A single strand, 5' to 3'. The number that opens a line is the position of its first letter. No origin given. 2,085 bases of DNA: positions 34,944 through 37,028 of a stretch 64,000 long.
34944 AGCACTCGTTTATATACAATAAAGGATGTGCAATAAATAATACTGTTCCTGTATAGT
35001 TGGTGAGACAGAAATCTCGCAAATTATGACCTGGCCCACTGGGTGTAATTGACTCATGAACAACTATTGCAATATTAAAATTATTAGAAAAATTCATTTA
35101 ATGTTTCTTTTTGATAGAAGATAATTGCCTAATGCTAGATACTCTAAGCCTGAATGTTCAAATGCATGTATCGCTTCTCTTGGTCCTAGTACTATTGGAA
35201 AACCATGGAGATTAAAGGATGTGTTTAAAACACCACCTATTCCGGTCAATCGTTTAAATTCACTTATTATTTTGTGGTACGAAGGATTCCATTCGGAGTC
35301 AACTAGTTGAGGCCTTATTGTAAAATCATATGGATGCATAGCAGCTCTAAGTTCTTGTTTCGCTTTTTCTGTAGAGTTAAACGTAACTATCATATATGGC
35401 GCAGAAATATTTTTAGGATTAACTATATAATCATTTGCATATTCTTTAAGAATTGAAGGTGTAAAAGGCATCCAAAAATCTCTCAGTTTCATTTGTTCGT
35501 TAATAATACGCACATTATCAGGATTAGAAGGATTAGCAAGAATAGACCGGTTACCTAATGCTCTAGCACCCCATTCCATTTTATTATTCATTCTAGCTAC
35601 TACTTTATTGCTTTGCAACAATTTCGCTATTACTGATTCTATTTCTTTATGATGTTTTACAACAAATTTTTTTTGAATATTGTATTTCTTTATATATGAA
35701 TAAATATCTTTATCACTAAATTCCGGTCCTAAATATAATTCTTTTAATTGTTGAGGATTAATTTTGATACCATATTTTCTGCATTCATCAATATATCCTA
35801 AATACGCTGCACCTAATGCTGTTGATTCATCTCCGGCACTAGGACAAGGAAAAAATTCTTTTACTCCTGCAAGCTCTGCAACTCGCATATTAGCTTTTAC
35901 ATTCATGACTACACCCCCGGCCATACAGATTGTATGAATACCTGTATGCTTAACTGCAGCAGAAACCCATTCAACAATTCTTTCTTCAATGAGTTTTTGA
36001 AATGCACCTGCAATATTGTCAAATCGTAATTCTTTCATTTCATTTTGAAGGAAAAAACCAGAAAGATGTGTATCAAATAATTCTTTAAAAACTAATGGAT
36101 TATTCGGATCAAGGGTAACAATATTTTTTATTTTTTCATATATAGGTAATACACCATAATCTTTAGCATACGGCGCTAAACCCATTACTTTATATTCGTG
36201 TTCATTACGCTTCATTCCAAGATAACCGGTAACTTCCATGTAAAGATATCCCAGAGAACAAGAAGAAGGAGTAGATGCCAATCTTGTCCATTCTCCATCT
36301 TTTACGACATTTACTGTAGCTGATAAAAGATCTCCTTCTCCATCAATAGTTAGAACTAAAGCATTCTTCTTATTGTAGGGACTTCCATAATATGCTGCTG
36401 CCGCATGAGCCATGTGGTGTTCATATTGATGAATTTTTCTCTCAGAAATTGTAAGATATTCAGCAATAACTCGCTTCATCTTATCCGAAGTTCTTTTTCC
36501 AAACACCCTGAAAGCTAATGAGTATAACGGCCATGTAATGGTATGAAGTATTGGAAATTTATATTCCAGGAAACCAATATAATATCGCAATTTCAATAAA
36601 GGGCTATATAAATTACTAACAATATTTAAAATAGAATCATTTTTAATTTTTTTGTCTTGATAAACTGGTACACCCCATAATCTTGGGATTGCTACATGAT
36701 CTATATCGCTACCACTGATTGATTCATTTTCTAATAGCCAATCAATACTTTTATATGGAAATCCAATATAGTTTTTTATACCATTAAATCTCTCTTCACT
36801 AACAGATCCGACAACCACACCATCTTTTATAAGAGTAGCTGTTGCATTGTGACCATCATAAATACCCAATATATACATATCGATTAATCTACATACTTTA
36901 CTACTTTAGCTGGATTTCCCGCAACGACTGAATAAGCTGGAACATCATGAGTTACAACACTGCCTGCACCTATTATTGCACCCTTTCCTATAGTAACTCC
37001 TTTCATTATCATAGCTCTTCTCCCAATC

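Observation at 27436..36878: Ornithine carbamoyltransferase embedded in the glycan locus near a NodU/CmcH O-carbamoyltransferase: possible carbamoyl-phosphate supply for glycan carbamoylation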

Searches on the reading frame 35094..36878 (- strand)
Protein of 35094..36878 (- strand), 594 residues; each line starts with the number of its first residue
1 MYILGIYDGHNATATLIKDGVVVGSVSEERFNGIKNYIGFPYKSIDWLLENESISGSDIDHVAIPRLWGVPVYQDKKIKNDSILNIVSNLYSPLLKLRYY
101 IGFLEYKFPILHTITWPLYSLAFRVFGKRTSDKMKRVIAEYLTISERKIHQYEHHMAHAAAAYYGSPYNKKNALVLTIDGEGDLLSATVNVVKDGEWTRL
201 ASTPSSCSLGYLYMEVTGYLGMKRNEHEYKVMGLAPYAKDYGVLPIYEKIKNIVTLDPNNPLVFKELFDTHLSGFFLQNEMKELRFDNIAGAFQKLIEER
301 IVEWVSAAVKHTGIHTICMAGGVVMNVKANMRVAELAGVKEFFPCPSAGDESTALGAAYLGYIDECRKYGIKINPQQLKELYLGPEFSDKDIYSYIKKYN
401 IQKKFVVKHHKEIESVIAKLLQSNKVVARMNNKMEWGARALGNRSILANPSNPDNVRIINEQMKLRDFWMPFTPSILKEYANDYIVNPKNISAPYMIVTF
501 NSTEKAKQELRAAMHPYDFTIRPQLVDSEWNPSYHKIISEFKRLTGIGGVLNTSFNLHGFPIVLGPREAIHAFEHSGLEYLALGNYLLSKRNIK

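Call 7: search_protein_families(library=pfam, proteins=[window:35094-36878:-])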
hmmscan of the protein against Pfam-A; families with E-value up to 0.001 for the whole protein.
window:35094-36878:- (594 aa): 3 families
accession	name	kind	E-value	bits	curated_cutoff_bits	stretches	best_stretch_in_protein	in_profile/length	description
PF16861.10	Carbam_trans_C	-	1.5e-56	191.1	27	1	418-590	1-170/170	Carbamoyltransferase C-terminus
PF02543.21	Carbam_trans_N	-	9.7e-43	147.3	24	1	3-358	2-345/346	Carbamoyltransferase N-terminus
PF22521.2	HypF_C_2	-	0.0002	21.6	27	1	279-332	159-212/241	Carbamoyltransferase, Kae1-like Domain, second subdomain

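Call 8: search_protein_families(library=ncbifam, proteins=[window:35094-36878:-])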
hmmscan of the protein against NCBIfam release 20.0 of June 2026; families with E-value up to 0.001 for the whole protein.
window:35094-36878:- (594 aa): 4 families
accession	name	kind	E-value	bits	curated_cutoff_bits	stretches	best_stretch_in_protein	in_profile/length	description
NF041651.1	nodul_NodU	equivalog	4.7e-26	91.7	1000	1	281-560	265-527/556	nodulation protein NodU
TIGR00143.1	hypF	equivalog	4.7e-06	25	466.1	0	287-359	662-738/741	carbamoyltransferase HypF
TIGR03723.1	T6A_TsaD_YgjD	equivalog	1e-05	24.8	296.1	1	279-341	225-290/314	tRNA (adenosine(37)-N6)-threonylcarbamoyltransferase complex transferase subunit TsaD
TIGR00329.1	gcp_kae1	subfamily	2.6e-05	23.6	207.8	1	278-338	223-283/305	tRNA (adenosine(37)-N6)-threonylcarbamoyltransferase complex transferase subunit TsaD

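Call 16: list_cluster_members(proteins=[P0001, P0002, window:35094-36878:-, window:26248-27435:-, P0003, P0007, P0011, P0013])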
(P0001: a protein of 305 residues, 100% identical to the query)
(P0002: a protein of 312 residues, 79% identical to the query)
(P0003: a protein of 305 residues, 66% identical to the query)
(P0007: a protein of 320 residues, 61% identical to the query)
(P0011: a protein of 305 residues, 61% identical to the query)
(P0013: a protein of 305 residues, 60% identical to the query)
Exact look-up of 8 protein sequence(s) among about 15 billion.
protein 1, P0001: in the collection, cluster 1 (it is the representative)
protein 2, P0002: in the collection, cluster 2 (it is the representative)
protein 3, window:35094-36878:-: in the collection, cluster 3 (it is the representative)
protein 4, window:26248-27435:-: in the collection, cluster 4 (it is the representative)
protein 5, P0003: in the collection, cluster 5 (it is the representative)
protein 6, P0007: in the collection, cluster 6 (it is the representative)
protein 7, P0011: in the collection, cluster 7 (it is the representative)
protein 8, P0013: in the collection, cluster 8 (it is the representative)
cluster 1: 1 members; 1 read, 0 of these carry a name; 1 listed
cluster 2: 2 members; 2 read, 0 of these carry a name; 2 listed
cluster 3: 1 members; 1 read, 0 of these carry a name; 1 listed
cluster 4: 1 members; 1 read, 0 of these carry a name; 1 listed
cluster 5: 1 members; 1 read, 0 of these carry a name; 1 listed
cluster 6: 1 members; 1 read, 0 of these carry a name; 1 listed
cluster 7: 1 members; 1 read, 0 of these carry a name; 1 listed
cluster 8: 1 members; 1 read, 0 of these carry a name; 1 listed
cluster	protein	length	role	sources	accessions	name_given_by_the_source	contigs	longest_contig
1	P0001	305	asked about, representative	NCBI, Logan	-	-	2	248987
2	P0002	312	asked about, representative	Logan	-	-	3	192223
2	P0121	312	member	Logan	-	-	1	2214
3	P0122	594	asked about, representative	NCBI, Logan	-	-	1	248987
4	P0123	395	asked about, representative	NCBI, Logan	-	-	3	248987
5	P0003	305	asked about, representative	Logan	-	-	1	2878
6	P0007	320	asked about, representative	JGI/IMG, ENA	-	-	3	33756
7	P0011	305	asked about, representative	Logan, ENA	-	-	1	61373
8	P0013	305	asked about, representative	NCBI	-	-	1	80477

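Call 29: search_solved_structures(query=window:35094-36878:-, max_evalue=0.00001, show_alignments=2)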
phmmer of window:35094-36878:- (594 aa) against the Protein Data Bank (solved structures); distinct sequences matched with E-value up to 0.00001: 12.
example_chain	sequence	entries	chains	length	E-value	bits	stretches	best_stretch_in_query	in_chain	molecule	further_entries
7xb6_A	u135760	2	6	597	6.2e-59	203.1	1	145-591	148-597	Carbamoyltransferase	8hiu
9s2t_A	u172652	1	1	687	2e-54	188.2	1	149-591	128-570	Decarbamoylnovobiocin carbamoyltransferase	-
3ver_A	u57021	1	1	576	2e-52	181.7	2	283-590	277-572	O-carbamoyltransferase TobZ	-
3vf4_A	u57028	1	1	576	5.1e-52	180.3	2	283-590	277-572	O-carbamoyltransferase TobZ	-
3vf2_A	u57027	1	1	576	6.9e-52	179.9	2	283-590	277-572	O-carbamoyltransferase TobZ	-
3ven_A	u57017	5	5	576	1.3e-51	179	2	283-590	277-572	O-carbamoyltransferase TobZ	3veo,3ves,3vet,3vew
3vez_A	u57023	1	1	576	1.3e-51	178.9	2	283-590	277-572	O-carbamoyltransferase TobZ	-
3vex_A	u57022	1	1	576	1.4e-51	178.8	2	283-590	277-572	O-carbamoyltransferase TobZ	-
7vyj_A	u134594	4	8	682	1e-42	149.6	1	144-587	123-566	GdmN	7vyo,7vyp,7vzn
7vx0_A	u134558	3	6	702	1.2e-42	149.4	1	144-587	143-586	GdmN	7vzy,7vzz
7vzq_A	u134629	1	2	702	1.2e-42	149.3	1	144-587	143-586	GdmN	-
7vzu_A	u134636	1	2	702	1.3e-42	149.3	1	144-587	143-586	GdmN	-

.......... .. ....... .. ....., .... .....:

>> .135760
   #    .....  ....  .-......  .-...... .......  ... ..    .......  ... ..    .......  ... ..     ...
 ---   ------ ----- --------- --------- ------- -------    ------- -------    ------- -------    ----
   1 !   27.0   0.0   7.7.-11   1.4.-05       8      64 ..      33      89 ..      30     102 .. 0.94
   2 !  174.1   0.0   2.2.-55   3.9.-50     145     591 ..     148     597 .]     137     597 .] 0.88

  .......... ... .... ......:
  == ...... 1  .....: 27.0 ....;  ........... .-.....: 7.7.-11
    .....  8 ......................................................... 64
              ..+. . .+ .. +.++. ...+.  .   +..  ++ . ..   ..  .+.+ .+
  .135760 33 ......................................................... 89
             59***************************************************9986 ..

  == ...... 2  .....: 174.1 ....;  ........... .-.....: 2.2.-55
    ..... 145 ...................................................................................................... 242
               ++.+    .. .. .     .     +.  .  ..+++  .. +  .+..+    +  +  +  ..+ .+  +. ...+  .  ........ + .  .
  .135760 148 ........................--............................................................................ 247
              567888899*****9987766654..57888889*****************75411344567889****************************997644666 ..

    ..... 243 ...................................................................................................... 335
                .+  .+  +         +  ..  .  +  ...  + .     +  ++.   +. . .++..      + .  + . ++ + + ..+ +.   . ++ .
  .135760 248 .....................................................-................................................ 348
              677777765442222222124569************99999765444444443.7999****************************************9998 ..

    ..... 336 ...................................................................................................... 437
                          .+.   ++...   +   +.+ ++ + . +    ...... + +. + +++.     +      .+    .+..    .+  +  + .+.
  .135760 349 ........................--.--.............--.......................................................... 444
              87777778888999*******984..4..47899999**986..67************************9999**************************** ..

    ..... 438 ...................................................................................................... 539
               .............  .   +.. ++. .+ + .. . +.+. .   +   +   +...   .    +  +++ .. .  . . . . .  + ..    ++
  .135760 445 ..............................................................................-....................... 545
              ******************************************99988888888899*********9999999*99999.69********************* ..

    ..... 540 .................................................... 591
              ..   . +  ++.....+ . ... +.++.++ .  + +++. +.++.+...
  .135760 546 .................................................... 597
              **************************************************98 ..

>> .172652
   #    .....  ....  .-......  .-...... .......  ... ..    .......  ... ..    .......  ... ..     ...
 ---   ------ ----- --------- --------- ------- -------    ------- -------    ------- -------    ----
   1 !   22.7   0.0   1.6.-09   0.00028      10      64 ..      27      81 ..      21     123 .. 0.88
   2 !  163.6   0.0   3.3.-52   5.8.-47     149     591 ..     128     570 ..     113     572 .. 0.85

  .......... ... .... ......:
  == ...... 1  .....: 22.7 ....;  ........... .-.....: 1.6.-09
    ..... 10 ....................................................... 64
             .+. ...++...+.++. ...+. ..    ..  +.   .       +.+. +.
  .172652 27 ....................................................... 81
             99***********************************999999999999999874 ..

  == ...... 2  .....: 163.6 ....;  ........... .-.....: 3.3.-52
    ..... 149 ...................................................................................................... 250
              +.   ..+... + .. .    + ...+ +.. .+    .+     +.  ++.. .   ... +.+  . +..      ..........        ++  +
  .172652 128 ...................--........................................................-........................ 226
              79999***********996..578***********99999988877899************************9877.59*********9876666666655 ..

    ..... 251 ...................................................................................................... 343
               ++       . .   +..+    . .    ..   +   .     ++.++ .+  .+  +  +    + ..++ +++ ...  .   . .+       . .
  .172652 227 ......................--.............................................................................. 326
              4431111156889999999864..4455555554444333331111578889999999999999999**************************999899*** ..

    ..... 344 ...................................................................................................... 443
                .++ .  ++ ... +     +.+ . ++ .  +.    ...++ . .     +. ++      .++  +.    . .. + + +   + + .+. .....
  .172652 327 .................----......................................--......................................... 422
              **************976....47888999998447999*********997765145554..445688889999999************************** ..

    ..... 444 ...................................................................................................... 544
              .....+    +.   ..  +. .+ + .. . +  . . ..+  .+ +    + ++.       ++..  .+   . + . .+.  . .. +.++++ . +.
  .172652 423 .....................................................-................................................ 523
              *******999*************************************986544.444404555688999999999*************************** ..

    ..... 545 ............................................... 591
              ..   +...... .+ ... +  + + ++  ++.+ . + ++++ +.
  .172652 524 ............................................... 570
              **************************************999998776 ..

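Call 33: find_homologous_proteins(query=window:35094-36878:-, max_evalue=1e-30)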
Query window:35094-36878:- (594 aa): 7993 proteins with E <= 1e-30 among 8000 candidates; the best 120 are listed.
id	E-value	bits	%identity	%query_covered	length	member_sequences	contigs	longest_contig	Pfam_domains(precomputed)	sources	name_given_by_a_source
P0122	0.0e+0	1367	100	100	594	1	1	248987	PF02543.22,PF16861.11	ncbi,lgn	-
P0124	0.0e+0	1123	80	100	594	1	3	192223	PF02543.22,PF16861.11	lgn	-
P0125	4.8e-259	879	64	99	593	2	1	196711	PF02543.22,PF16861.11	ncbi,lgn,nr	ncbi:MAG: carbamoyltransferase C-terminal domain-containing protein [Candidatus Levybacteria bacteri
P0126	4.0e-258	876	63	99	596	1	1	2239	PF02543.22,PF16861.11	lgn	-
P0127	6.6e-257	872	65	99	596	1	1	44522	PF02543.22,PF16861.11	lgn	-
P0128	1.5e-256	871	63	99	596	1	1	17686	PF02543.22,PF16861.11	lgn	-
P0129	4.9e-256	869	64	99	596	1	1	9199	PF02543.22,PF16861.11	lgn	-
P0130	1.2e-255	868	63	99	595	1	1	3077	PF02543.22,PF16861.11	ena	-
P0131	1.5e-255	867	63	99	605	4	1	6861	PF02543.22,PF00814.32,PF22521.3,PF16861.11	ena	-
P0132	6.6e-251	852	62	99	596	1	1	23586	PF02543.22,PF16861.11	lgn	-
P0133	6.7e-249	845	63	99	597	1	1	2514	PF02543.22,PF00814.32,PF22521.3,PF16861.11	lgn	-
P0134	2.1e-248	844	62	99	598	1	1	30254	PF02543.22,PF16861.11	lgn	-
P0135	3.9e-248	843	63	99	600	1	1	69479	PF02543.22,PF22521.3,PF16861.11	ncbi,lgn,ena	-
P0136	6.0e-247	839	62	99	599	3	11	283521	PF02543.22,PF16861.11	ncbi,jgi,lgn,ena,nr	ncbi:MAG: Carbamoyl transferase [Candidatus Amesbacteria bacterium GW2011_GWA2_47_11b]|nr:MAG: Carba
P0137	6.9e-247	839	62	99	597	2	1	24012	PF02543.22,PF16861.11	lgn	-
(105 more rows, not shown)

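Call 35: find_encoding_contigs(protein=P0125, flank=10000, max_places=2)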
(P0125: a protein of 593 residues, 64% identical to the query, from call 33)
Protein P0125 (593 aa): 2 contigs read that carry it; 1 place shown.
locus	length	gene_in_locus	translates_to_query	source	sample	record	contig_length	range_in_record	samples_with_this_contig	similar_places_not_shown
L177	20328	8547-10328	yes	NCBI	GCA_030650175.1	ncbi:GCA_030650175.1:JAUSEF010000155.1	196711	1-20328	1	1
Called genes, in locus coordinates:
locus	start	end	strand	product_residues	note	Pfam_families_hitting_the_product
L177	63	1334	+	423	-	PF01943:Polysacc_synt, PF13440:Polysacc_synt_3, PF01554:MatE (weak)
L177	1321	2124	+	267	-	PF00535:Glycos_transf_2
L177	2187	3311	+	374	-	PF13439:Glyco_transf_4 (faint), PF20706:GT4-conflict, PF00534:Glycos_transf_1, PF13692:Glyco_trans_1_4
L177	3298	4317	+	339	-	PF00535:Glycos_transf_2, PF13641:Glyco_tranf_2_3 (weak)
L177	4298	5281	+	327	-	PF01073:3Beta_HSD, PF01370:Epimerase, PF02719:Polysacc_synt_2, PF04321:RmlD_sub_bind, PF16363:GDP_Man_Dehyd, PF13460:NAD_binding_10 (weak), PF07993:NAD_binding_4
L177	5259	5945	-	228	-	PF00535:Glycos_transf_2, PF10111:Glyco_tranf_2_2 (weak), PF13641:Glyco_tranf_2_3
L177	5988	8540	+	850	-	PF00754:F5_F8_type_C, PF22633:F5_F8_type_C_2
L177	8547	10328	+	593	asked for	PF02543:Carbam_trans_N, PF16861:Carbam_trans_C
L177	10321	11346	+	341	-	PF00535:Glycos_transf_2, PF10111:Glyco_tranf_2_2, PF13641:Glyco_tranf_2_3, PF13632:Glyco_trans_2_3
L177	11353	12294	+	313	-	PF01073:3Beta_HSD, PF01370:Epimerase, PF02719:Polysacc_synt_2 (faint), PF04321:RmlD_sub_bind (weak), PF16363:GDP_Man_Dehyd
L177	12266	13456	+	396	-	PF00534:Glycos_transf_1, PF13692:Glyco_trans_1_4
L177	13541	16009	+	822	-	PF00754:F5_F8_type_C, PF22633:F5_F8_type_C_2 (weak)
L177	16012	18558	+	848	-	PF00754:F5_F8_type_C, PF22633:F5_F8_type_C_2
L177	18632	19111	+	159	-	PF25084:LbH_EIF2B (faint), PF25087:GMPPB_C (faint), PF00132:Hexapep, PF14602:Hexapep_2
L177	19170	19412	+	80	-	-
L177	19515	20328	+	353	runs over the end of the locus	PF01408:GFO_IDH_MocA, PF22725:GFO_IDH_MocA_C3, PF02894:GFO_IDH_MocA_C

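Call 36: find_encoding_contigs(protein=P0136, flank=10000, max_places=3)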
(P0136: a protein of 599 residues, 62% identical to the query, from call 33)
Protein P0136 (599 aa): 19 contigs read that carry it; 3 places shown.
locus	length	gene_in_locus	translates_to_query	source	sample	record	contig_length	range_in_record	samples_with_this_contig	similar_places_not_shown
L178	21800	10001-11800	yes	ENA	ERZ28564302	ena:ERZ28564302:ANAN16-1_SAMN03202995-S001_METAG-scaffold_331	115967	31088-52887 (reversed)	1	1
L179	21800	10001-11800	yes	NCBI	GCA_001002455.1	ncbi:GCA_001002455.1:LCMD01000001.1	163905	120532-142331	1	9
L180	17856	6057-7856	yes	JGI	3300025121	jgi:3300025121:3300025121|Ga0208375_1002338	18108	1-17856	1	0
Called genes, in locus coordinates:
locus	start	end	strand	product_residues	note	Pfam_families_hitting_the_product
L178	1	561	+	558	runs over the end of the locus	-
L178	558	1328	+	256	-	PF00535:Glycos_transf_2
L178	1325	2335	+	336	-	PF13439:Glyco_transf_4, PF20706:GT4-conflict, PF00534:Glycos_transf_1, PF13692:Glyco_trans_1_4, PF13524:Glyco_trans_1_2 (faint)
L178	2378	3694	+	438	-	PF13173:AAA_14, PF13635:DUF4143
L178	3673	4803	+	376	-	PF04188:Mannosyl_trans2 (weak)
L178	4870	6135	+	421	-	PF13173:AAA_14, PF13635:DUF4143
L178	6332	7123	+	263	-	PF00535:Glycos_transf_2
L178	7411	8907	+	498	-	-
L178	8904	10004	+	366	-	PF13439:Glyco_transf_4, PF20706:GT4-conflict, PF00534:Glycos_transf_1, PF13692:Glyco_trans_1_4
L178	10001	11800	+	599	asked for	PF02543:Carbam_trans_N, PF16861:Carbam_trans_C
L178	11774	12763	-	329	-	PF00535:Glycos_transf_2, PF13641:Glyco_tranf_2_3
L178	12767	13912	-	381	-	PF00534:Glycos_transf_1, PF13692:Glyco_trans_1_4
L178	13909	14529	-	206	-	PF01209:Ubie_methyltran, PF02353:CMAS (weak), PF13489:Methyltransf_23, PF05175:MTS (weak), PF13847:Methyltransf_31, PF13649:Methyltransf_25, PF08241:Methyltransf_11, PF08242:Methyltransf_12, +1 more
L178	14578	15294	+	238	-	PF13489:Methyltransf_23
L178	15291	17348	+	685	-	-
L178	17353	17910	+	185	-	PF00908:dTDP_sugar_isom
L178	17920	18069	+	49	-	-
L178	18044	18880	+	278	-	PF01073:3Beta_HSD, PF01370:Epimerase, PF16363:GDP_Man_Dehyd, PF02719:Polysacc_synt_2, PF04321:RmlD_sub_bind, PF07993:NAD_binding_4 (weak)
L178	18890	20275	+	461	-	-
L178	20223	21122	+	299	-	PF01209:Ubie_methyltran (weak), PF05891:Methyltransf_PK (faint), PF05175:MTS (weak), PF13489:Methyltransf_23, PF13847:Methyltransf_31, PF08241:Methyltransf_11, PF08242:Methyltransf_12, PF13649:Methyltransf_25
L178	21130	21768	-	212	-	PF13489:Methyltransf_23, PF07021:MetW, PF13847:Methyltransf_31 (weak), PF08241:Methyltransf_11, PF08242:Methyltransf_12, PF13649:Methyltransf_25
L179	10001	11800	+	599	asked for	PF02543:Carbam_trans_N, PF16861:Carbam_trans_C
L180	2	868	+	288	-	?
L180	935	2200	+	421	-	PF13173:AAA_14, PF13635:DUF4143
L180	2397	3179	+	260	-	PF00535:Glycos_transf_2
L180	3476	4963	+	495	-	-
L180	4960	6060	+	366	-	PF13439:Glyco_transf_4, PF20706:GT4-conflict, PF00534:Glycos_transf_1, PF13692:Glyco_trans_1_4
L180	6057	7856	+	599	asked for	PF02543:Carbam_trans_N, PF16861:Carbam_trans_C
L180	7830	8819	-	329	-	PF00535:Glycos_transf_2, PF13641:Glyco_tranf_2_3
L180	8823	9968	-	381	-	PF00534:Glycos_transf_1, PF13692:Glyco_trans_1_4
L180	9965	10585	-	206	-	PF01209:Ubie_methyltran, PF02353:CMAS (weak), PF13489:Methyltransf_23, PF05175:MTS (weak), PF13847:Methyltransf_31, PF13649:Methyltransf_25, PF08241:Methyltransf_11, PF08242:Methyltransf_12, +1 more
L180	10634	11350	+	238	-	PF13489:Methyltransf_23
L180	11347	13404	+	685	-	-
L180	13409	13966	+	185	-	PF00908:dTDP_sugar_isom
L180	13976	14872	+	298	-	PF01073:3Beta_HSD, PF01370:Epimerase, PF02719:Polysacc_synt_2, PF04321:RmlD_sub_bind, PF16363:GDP_Man_Dehyd, PF07993:NAD_binding_4 (weak)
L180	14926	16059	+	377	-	PF13439:Glyco_transf_4, PF20706:GT4-conflict (weak), PF00534:Glycos_transf_1, PF13692:Glyco_trans_1_4, PF13524:Glyco_trans_1_2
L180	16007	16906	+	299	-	PF01209:Ubie_methyltran (weak), PF05891:Methyltransf_PK (faint), PF05175:MTS (weak), PF13489:Methyltransf_23, PF13847:Methyltransf_31, PF08241:Methyltransf_11, PF08242:Methyltransf_12, PF13649:Methyltransf_25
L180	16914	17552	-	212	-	PF13489:Methyltransf_23, PF07021:MetW, PF13847:Methyltransf_31 (weak), PF08241:Methyltransf_11, PF08242:Methyltransf_12, PF13649:Methyltransf_25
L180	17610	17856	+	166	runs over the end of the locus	?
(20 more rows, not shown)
